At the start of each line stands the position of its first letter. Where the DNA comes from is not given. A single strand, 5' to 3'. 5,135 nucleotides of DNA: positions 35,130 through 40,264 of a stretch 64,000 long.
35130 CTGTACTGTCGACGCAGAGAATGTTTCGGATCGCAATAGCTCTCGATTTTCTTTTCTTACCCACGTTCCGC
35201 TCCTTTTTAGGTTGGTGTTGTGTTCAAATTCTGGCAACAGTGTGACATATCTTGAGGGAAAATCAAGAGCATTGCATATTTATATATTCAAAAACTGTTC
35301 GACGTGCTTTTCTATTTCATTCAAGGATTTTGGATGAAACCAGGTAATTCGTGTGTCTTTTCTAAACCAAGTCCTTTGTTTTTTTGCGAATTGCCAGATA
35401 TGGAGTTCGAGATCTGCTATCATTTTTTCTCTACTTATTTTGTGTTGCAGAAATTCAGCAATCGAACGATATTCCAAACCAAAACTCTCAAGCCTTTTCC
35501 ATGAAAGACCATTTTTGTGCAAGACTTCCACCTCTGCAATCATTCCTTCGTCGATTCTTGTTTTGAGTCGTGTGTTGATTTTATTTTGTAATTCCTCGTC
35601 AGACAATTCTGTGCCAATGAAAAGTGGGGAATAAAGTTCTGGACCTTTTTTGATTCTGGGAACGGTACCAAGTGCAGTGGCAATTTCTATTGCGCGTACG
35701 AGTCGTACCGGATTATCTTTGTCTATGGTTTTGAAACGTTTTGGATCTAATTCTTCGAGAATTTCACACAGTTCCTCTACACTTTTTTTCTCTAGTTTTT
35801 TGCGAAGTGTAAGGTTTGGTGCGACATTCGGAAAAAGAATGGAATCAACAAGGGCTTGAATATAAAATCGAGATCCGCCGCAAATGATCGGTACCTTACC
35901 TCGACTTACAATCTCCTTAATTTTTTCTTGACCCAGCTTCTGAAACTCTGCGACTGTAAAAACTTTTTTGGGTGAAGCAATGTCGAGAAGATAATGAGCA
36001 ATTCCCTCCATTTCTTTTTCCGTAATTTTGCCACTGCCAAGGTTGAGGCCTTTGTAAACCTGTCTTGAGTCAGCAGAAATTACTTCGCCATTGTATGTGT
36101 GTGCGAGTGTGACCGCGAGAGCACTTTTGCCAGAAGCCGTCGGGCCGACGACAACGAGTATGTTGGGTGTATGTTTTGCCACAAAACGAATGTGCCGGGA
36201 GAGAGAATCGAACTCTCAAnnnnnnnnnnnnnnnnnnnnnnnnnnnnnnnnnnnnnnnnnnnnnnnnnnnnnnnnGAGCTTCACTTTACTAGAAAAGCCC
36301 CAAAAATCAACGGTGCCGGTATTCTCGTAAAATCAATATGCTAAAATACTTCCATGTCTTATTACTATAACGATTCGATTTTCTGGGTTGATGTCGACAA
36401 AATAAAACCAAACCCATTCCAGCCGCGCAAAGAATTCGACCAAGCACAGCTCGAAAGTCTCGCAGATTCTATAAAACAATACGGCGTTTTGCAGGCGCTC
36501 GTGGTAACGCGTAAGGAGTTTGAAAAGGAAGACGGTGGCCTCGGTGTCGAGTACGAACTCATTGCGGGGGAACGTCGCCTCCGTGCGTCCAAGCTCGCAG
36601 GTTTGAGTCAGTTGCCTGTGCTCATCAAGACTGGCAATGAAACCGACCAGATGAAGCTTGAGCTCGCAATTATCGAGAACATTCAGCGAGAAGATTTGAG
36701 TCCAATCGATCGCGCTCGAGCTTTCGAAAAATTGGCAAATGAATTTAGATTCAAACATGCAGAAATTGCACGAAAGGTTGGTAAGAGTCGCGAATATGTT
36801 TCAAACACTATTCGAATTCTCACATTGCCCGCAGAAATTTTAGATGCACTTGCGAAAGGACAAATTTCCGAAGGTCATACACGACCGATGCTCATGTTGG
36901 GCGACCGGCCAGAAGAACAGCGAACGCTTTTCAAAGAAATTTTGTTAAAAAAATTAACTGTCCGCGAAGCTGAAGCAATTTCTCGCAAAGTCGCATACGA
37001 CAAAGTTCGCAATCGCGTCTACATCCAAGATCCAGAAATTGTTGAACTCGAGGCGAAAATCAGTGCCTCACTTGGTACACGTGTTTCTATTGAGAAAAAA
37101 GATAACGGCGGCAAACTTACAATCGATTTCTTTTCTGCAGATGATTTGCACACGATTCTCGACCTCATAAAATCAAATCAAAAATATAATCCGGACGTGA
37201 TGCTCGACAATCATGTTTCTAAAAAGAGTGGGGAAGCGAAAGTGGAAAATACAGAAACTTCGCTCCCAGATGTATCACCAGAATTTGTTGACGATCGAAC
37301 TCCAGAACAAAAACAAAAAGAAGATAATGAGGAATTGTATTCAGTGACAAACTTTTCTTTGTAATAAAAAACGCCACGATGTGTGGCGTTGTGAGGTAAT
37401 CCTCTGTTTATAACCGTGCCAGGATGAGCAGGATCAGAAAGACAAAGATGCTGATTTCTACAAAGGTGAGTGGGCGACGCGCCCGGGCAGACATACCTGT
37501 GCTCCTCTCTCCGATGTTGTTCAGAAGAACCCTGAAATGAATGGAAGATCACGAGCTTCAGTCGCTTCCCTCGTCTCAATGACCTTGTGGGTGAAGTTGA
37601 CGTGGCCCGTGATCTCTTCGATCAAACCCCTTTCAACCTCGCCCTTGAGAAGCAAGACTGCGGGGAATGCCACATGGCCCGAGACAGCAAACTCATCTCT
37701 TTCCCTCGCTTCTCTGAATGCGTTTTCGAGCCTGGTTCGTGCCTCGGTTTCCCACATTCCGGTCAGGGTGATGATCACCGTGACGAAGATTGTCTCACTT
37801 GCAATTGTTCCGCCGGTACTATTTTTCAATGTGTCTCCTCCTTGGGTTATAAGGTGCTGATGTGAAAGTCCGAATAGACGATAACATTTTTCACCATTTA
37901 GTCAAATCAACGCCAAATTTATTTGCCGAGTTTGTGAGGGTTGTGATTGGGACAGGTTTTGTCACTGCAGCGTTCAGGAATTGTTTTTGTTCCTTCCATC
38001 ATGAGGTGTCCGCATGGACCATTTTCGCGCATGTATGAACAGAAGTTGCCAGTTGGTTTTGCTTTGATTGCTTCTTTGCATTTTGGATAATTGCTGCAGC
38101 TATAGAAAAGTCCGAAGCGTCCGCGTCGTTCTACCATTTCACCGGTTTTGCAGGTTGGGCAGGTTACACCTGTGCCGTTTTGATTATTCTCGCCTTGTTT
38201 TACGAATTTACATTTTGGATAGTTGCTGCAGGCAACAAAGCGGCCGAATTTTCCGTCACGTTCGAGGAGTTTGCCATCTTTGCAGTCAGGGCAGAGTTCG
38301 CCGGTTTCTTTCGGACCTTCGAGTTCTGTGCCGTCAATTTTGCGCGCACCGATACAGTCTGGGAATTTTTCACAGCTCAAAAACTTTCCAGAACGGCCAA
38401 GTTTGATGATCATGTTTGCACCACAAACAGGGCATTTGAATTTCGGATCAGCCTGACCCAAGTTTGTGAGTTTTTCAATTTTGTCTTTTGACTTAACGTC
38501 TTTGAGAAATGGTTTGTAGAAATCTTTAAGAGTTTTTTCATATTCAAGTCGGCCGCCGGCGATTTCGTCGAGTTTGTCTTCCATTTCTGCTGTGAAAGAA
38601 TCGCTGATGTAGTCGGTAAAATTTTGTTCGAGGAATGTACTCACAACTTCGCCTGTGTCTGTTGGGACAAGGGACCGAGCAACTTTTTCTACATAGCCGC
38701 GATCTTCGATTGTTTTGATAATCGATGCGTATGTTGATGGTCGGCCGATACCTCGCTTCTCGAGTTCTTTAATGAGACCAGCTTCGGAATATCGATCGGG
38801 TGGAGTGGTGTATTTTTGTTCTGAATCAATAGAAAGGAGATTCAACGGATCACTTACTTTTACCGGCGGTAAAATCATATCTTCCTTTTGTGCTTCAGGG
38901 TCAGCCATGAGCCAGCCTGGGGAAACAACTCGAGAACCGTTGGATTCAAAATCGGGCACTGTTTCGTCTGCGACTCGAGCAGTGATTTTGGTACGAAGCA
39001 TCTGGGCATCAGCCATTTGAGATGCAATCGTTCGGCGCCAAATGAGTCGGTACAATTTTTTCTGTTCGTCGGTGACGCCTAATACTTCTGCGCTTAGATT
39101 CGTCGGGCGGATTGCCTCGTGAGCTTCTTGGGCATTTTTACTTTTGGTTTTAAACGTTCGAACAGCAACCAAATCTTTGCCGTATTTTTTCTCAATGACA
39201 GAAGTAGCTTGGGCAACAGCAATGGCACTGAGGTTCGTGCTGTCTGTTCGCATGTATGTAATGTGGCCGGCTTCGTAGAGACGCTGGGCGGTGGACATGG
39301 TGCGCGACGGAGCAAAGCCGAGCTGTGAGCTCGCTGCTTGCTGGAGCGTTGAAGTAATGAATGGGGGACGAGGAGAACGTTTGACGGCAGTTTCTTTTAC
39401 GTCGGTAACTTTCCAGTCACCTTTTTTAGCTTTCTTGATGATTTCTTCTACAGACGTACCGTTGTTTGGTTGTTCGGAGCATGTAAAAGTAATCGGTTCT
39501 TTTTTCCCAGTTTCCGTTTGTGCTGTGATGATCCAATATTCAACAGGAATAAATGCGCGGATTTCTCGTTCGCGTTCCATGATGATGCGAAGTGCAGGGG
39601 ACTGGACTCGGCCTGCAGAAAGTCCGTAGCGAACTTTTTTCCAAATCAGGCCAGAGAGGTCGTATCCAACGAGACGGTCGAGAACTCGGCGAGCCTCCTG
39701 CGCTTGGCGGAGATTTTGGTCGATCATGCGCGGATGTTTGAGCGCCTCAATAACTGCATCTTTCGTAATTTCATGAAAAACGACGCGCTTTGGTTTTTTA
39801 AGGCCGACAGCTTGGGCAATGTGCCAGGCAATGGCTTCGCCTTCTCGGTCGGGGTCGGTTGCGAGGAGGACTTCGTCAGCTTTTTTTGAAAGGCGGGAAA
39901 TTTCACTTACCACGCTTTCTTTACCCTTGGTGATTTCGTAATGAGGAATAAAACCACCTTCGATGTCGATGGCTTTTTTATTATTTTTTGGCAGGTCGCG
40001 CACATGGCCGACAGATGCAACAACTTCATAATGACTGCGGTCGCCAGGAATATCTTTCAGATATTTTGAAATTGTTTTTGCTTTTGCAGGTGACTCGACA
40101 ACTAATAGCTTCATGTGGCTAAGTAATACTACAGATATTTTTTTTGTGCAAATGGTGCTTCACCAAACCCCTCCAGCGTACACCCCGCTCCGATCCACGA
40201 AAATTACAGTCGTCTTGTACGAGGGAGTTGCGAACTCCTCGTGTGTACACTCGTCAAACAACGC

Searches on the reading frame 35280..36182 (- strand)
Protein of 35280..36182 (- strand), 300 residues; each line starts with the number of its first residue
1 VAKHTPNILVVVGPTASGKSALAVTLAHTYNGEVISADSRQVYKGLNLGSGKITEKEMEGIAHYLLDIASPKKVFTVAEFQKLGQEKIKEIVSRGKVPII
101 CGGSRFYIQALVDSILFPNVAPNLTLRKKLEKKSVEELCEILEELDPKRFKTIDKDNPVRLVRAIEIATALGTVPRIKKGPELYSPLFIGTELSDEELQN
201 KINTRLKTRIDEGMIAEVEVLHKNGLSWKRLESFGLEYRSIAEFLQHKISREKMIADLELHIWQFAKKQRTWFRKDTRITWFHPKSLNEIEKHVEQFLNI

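Call 8: search_protein_families(library=pfam, max_evalue=0.001, proteins=[window:35280-36182:-])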
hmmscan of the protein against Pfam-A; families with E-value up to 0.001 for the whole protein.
window:35280-36182:- (300 aa): 3 families
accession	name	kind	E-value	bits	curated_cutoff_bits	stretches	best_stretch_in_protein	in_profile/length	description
PF01715.23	IPPT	-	2.7e-61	207.8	23.6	1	41-276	1-243/243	IPP transferase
PF01745.22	IPT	-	2.3e-11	44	20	1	7-116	2-111/233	Isopentenyl transferase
PF13401.12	AAA_22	-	0.00083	20.1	27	0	4-40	3-35/130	AAA domain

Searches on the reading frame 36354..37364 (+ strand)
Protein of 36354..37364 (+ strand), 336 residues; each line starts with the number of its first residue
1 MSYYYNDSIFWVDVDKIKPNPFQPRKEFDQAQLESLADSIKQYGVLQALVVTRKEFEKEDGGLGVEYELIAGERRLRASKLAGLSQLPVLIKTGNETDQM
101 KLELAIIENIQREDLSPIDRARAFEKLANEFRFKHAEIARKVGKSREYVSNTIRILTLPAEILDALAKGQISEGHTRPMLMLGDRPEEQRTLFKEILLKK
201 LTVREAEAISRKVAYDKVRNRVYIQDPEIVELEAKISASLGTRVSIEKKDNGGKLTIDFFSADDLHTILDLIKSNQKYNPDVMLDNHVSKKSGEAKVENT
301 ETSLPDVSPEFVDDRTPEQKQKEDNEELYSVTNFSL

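Call 8: search_protein_families(library=pfam, max_evalue=0.001, proteins=[window:36354-37364:+])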
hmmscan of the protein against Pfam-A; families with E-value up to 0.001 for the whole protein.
window:36354-37364:+ (336 aa): 3 families
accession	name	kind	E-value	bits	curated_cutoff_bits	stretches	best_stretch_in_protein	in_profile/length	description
PF17762.8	HTH_ParB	-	7.4e-30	103.6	22.6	1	113-212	1-99/102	ParB HTH domain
PF02195.25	ParB_N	-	1.2e-25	89.8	26.3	1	12-111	6-95/95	ParB N-terminal domain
PF23552.2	ParB_C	-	6.8e-12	45.1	23.8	1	225-273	1-50/50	ParB dimerisation domain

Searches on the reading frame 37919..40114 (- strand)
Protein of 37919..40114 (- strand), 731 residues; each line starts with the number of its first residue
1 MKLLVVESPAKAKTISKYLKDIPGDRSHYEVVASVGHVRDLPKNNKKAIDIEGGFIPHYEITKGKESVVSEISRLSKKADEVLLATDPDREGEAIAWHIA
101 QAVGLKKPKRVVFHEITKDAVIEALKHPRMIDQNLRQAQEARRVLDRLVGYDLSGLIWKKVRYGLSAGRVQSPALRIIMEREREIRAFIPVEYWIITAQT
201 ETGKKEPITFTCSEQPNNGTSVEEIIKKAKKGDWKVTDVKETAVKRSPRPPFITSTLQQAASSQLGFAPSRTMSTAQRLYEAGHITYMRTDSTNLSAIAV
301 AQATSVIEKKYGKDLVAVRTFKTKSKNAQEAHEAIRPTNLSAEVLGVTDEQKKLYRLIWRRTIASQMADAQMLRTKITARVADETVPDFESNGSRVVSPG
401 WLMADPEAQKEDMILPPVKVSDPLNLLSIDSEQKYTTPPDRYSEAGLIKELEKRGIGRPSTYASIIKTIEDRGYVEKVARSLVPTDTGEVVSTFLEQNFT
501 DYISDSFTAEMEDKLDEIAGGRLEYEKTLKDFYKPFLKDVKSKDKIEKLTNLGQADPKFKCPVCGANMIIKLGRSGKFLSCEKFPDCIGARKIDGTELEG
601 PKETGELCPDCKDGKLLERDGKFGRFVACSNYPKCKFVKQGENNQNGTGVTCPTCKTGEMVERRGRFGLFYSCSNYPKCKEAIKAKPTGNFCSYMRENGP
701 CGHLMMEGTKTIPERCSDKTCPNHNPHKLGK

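Call 7: search_protein_families(library=pfam, max_evalue=0.001, proteins=[window:37919-40114:-])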
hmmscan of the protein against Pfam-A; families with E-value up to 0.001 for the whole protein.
window:37919-40114:- (731 aa): 5 families
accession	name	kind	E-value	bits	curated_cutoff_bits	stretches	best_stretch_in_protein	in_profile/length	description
PF01131.25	Topoisom_bac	-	3.7e-122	408.7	35.1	1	131-529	2-410/411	DNA topoisomerase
PF01396.24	Zn_ribbon_Top1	-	1.2e-38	131.1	32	3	650-687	2-38/39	Topoisomerase DNA binding C4 zinc finger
PF01751.28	Toprim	-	2.8e-23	82.4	23.1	1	3-116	2-96/96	Toprim domain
PF25164.1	CoiA_N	-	0.00046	20.1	26.3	0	546-574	6-33/50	Competence protein CoiA, N-terminal domain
PF13662.12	Toprim_4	-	0.00059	20.4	25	0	72-104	47-75/85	Toprim domain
